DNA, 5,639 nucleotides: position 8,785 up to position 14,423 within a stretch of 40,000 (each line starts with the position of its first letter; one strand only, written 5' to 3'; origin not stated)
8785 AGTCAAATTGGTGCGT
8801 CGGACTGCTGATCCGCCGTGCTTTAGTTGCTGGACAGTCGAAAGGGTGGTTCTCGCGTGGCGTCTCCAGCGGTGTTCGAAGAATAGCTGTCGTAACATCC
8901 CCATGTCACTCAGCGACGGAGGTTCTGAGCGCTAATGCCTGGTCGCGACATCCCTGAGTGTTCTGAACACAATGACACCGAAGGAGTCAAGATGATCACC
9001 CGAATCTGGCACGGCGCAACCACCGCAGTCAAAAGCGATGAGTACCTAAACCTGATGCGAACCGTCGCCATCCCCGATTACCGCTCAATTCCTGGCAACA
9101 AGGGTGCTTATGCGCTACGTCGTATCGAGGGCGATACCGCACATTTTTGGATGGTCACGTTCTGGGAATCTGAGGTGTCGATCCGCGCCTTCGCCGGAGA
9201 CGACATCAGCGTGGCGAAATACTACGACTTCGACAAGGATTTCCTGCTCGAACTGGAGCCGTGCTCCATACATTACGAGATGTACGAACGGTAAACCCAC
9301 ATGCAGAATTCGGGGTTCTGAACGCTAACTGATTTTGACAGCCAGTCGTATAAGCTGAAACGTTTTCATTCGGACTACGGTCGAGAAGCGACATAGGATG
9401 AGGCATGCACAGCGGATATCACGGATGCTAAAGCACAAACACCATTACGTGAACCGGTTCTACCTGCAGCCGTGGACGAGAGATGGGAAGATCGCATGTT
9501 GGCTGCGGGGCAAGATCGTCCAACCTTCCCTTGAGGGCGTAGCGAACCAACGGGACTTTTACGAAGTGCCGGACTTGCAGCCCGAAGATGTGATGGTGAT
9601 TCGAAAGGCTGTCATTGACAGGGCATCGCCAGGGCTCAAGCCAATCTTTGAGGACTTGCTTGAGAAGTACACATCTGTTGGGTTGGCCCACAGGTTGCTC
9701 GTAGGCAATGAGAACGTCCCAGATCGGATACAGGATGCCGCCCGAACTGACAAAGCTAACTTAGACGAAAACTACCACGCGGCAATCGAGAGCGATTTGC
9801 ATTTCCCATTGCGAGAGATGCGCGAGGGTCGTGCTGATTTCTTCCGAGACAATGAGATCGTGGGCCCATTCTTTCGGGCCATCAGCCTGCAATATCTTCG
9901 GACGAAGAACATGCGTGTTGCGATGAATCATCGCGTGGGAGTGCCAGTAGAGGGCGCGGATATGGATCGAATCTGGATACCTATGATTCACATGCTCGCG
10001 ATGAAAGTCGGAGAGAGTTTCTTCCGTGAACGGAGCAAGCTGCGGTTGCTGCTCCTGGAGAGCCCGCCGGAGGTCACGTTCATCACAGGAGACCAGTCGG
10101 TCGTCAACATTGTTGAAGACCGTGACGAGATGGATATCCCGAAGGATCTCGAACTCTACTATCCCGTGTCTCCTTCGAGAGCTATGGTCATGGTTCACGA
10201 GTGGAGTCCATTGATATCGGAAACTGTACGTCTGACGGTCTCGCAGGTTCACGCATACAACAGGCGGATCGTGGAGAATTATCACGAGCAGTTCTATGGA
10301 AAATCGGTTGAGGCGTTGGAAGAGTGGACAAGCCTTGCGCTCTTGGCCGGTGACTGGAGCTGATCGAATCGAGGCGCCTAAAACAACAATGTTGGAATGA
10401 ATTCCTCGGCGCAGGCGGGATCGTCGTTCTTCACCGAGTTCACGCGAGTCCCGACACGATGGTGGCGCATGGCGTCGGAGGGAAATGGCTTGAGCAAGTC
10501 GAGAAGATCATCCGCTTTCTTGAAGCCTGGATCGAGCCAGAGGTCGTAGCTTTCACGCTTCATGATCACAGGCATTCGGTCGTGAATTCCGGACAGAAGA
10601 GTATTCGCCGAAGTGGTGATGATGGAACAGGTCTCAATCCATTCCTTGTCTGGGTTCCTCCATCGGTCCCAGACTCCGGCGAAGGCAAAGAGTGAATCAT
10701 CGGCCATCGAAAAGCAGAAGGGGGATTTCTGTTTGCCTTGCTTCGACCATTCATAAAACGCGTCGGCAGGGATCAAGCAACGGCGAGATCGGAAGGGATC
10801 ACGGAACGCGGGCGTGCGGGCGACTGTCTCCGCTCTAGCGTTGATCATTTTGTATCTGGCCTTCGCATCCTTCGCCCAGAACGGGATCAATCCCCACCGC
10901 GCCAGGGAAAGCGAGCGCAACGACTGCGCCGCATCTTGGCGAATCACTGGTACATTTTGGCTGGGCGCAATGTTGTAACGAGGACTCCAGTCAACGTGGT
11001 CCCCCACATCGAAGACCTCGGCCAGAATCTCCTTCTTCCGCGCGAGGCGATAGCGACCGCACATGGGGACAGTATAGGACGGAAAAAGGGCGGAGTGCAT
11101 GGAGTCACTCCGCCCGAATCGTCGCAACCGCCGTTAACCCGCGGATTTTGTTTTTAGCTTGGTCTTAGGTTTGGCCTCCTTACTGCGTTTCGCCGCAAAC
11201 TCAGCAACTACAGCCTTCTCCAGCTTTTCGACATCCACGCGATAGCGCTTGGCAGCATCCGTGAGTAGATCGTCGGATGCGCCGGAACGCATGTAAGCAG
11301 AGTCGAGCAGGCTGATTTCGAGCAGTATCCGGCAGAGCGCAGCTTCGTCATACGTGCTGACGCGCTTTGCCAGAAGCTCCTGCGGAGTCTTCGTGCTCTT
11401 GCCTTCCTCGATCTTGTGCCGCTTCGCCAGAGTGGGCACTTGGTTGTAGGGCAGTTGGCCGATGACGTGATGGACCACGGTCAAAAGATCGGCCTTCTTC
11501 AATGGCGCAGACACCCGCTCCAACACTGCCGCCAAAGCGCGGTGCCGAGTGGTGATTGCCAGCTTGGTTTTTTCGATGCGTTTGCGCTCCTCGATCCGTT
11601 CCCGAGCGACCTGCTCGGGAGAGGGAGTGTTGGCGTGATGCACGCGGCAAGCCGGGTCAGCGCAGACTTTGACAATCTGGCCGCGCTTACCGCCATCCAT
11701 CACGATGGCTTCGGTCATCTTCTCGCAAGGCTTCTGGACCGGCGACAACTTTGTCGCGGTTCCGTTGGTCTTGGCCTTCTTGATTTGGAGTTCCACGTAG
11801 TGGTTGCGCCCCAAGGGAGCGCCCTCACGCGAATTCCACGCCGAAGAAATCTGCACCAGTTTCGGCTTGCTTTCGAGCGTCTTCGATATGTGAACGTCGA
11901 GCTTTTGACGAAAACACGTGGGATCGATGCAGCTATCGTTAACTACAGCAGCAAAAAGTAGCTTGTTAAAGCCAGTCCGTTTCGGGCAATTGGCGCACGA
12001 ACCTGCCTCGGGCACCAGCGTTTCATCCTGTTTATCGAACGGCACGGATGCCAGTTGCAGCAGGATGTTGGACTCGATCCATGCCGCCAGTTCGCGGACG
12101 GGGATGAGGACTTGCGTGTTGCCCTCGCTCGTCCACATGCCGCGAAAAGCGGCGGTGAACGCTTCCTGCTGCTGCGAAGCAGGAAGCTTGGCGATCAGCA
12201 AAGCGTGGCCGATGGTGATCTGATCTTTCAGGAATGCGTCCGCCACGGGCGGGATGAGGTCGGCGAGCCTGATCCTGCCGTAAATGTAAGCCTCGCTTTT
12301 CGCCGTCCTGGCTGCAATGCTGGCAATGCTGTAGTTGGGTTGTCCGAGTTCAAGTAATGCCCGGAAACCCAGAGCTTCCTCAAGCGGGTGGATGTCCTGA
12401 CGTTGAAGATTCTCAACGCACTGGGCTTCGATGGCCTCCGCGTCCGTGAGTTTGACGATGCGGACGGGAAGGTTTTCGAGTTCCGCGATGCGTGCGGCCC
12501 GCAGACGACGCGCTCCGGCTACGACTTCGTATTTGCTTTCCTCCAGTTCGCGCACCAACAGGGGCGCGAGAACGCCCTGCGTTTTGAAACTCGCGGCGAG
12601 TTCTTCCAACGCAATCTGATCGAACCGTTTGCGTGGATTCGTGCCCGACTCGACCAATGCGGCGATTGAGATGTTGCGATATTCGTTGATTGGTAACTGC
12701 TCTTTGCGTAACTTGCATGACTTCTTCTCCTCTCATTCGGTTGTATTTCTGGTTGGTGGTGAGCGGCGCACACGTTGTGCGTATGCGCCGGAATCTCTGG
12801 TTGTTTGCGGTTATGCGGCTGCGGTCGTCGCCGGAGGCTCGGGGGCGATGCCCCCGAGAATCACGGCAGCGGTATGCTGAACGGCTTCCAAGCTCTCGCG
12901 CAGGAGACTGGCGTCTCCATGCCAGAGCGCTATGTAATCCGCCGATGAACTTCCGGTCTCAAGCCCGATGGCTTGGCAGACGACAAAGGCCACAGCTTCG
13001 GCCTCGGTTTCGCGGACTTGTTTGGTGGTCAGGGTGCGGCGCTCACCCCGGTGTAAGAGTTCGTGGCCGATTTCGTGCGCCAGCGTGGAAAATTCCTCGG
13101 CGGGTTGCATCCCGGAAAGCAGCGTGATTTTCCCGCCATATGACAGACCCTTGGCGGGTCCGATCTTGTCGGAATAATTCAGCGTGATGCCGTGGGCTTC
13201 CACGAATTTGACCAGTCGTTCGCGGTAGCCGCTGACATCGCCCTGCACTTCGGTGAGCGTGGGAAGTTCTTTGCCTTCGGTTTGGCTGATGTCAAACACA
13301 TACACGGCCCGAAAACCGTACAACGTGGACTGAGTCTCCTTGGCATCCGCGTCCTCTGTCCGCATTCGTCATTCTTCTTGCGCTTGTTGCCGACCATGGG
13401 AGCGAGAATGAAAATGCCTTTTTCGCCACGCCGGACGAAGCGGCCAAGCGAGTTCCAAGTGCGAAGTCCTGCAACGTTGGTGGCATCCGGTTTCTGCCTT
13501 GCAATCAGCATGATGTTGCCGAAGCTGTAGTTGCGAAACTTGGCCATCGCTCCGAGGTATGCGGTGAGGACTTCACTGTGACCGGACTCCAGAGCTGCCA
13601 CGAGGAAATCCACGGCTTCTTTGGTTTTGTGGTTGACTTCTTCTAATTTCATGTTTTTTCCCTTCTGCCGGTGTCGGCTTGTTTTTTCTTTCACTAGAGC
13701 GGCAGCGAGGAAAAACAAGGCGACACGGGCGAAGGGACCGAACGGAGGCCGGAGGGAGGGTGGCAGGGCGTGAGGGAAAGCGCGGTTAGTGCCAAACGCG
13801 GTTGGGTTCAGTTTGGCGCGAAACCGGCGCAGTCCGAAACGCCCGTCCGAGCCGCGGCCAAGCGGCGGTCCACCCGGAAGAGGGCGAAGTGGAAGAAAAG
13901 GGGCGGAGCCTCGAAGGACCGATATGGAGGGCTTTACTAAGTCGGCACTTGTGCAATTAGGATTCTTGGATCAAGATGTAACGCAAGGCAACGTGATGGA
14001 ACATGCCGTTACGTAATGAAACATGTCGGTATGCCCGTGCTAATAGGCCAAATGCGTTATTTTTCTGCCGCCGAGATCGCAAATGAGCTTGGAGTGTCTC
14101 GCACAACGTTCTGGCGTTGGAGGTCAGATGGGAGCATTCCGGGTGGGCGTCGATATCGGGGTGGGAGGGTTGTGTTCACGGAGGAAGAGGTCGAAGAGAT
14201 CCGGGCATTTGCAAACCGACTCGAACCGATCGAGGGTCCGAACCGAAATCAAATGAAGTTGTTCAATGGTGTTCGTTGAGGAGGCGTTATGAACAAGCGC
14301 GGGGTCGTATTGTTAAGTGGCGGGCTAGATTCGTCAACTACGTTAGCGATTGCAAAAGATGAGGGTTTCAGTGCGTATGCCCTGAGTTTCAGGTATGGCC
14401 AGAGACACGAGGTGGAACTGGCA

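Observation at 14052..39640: Self-contained Dpd-type 7-deazaguanine DNA modification/restriction island (~25.6 kb, 17 co-oriented genes)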

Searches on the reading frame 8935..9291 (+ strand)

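Call 7: search_protein_families(library=pfam, proteins=[window:8935-9291:+], max_evalue=0.01)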
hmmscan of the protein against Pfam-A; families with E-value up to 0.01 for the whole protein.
window:8935-9291:+ (119 aa): 1 family
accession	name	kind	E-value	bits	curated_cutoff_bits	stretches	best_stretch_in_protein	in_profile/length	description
PF03992.22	ABM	-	0.0011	19.6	23.1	1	33-87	14-67/78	Antibiotic biosynthesis monooxygenase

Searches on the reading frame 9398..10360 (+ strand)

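Call 6: search_protein_families(library=ncbifam, proteins=[window:9398-10360:+], max_evalue=0.001)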
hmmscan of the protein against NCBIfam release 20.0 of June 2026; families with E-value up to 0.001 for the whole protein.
window:9398-10360:+ (321 aa): 0 families

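Call 36: search_protein_families(library=pfam, proteins=[window:9398-10360:+], max_evalue=0.01)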
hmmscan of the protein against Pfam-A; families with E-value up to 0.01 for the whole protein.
window:9398-10360:+ (321 aa): 1 family
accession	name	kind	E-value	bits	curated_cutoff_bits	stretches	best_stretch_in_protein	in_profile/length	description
PF14022.11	DUF4238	-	1.3e-19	71.2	27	1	14-302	1-278/281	Protein of unknown function (DUF4238)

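Call 53: search_protein_families(library=padloc, proteins=[window:9398-10360:+], max_evalue=0.01)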
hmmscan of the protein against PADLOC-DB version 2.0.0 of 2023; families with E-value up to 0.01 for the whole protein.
window:9398-10360:+ (321 aa): 0 families

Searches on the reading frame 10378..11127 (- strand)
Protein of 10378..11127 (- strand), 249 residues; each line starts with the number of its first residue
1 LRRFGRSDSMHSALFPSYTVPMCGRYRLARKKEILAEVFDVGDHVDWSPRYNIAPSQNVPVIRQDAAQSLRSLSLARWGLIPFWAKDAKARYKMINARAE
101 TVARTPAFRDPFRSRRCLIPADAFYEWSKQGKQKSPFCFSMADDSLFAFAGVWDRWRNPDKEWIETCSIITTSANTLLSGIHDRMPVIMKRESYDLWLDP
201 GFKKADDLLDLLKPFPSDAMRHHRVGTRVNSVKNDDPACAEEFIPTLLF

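Call 6: search_protein_families(library=ncbifam, proteins=[window:10378-11127:-], max_evalue=0.001)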
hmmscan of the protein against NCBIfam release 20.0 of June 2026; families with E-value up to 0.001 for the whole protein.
window:10378-11127:- (249 aa): 1 family
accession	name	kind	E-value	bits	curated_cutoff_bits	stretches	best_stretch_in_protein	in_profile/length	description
NF007413.0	PRK09951.1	subfamily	2.7e-22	79.2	349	1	22-238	1-217/222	hypothetical protein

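Call 36: search_protein_families(library=pfam, proteins=[window:10378-11127:-], max_evalue=0.01)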
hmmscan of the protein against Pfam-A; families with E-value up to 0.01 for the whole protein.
window:10378-11127:- (249 aa): 1 family
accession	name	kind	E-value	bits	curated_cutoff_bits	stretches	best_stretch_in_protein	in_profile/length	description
PF02586.19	SRAP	-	2.7e-79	266.1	27.1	1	22-232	1-214/214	SOS response associated peptidase (SRAP)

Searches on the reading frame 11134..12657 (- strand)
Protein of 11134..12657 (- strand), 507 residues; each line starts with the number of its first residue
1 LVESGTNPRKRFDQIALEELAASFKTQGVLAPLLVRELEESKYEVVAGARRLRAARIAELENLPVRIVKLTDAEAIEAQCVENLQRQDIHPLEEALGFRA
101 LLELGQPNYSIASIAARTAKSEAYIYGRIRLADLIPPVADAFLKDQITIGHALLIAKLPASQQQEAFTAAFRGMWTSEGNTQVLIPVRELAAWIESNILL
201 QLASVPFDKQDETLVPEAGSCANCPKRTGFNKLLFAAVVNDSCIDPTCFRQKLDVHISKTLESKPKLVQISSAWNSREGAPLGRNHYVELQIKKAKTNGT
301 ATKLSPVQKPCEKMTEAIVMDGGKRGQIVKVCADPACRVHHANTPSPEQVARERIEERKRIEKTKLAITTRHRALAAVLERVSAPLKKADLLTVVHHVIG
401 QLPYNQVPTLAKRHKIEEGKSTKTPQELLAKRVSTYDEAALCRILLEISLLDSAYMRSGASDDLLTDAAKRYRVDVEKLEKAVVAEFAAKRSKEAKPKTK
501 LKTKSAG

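Call 6: search_protein_families(library=ncbifam, proteins=[window:11134-12657:-], max_evalue=0.001)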
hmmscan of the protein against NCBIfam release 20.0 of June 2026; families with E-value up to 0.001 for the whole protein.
window:11134-12657:- (507 aa): 6 families
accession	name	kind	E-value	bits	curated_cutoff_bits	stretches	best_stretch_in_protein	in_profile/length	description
TIGR03734.1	PRTRC_parB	hypoth_equivalog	2.9e-42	144.9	278.6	1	3-271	3-257/555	PRTRC system ParB family protein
TIGR04285.1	nucleoid_noc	exception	2.5e-36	125.4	315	1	6-166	15-172/255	nucleoid occlusion protein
TIGR00180.1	parB_part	domain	1.3e-34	119.6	58.45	1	6-167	18-181/186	ParB/RepB/Spo0J family partition protein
TIGR03454.1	partition_RepB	equivalog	3.4e-13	49.7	201.5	1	11-111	82-183/325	plasmid partitioning protein RepB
NF010440.0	PRK13866.1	equivalog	4.3e-09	36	522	1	16-116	89-191/336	plasmid partitioning protein RepB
NF010406.0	PRK13832.1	subfamily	7e-09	34.8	640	1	13-145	25-156/578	plasmid partitioning protein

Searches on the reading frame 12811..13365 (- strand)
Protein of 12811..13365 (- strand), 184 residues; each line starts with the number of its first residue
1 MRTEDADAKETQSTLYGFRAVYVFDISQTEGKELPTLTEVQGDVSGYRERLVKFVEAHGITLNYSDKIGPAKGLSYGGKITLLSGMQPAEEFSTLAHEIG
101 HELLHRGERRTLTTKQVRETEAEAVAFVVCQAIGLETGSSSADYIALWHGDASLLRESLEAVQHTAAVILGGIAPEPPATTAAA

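Call 6: search_protein_families(library=ncbifam, proteins=[window:12811-13365:-], max_evalue=0.001)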
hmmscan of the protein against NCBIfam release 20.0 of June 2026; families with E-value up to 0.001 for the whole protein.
window:12811-13365:- (184 aa): 0 families

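Call 36: search_protein_families(library=pfam, proteins=[window:12811-13365:-], max_evalue=0.01)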
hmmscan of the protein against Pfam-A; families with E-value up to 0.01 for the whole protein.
window:12811-13365:- (184 aa): 2 families
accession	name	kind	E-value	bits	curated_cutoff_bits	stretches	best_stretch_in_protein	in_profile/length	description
PF06114.19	Peptidase_M78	-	6.1e-05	23.2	22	1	57-127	3-83/123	IrrE N-terminal-like domain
PF18818.7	MPTase-PolyVal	-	0.0047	17.4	27.5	1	92-162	45-120/126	Zincin-like metallopeptidase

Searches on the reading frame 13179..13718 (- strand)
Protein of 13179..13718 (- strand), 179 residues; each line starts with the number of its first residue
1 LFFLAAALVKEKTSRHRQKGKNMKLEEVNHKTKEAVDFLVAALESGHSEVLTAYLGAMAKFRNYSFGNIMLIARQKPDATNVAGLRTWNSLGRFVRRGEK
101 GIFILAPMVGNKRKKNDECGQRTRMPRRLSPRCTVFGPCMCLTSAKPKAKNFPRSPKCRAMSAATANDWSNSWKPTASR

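Call 7: search_protein_families(library=pfam, proteins=[window:13179-13718:-], max_evalue=0.01)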
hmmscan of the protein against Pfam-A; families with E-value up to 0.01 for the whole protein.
window:13179-13718:- (179 aa): 1 family
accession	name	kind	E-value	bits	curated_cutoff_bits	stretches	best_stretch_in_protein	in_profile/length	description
PF08401.16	ArdcN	-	6.4e-09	36.5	22.6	1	42-136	14-123/123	N-terminal domain of anti-restriction factor ArdC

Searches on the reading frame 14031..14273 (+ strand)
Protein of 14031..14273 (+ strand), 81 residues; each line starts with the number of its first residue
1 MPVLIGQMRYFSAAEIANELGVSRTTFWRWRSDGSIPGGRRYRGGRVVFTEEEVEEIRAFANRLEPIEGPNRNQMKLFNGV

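Call 36: search_protein_families(library=pfam, proteins=[window:14031-14273:+], max_evalue=0.01)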
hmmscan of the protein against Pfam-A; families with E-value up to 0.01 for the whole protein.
window:14031-14273:+ (81 aa): 8 families
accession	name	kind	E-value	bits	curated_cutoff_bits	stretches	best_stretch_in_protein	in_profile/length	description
PF12728.13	HTH_17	-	1.7e-10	41.4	27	1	10-56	1-45/51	Helix-turn-helix domain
PF13022.12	HTH_Tnp_1_2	-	3.8e-05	24.2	27.9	1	11-33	27-49/122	Helix-turn-helix of insertion element transposase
PF13384.12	HTH_23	-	9e-05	22.6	24.6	1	11-32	18-39/50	Homeodomain-like domain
PF13411.12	MerR_1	-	0.0002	21.8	21.6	1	12-59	2-48/69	MerR HTH family regulatory protein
PF08279.18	HTH_11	-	0.0004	20.6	25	1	7-29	12-34/55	HTH domain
PF01527.26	HTH_Tnp_1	-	0.0011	19.5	24.1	1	12-55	25-68/75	Transposase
PF13551.12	HTH_29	-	0.005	17.3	28.1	1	13-46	15-52/64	Winged helix-turn helix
PF23125.1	Xre-MbcA-ParS_M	-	0.0097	16.1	27.8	0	13-40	4-31/51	Antitoxin Xre/MbcA/ParS-like, middle domain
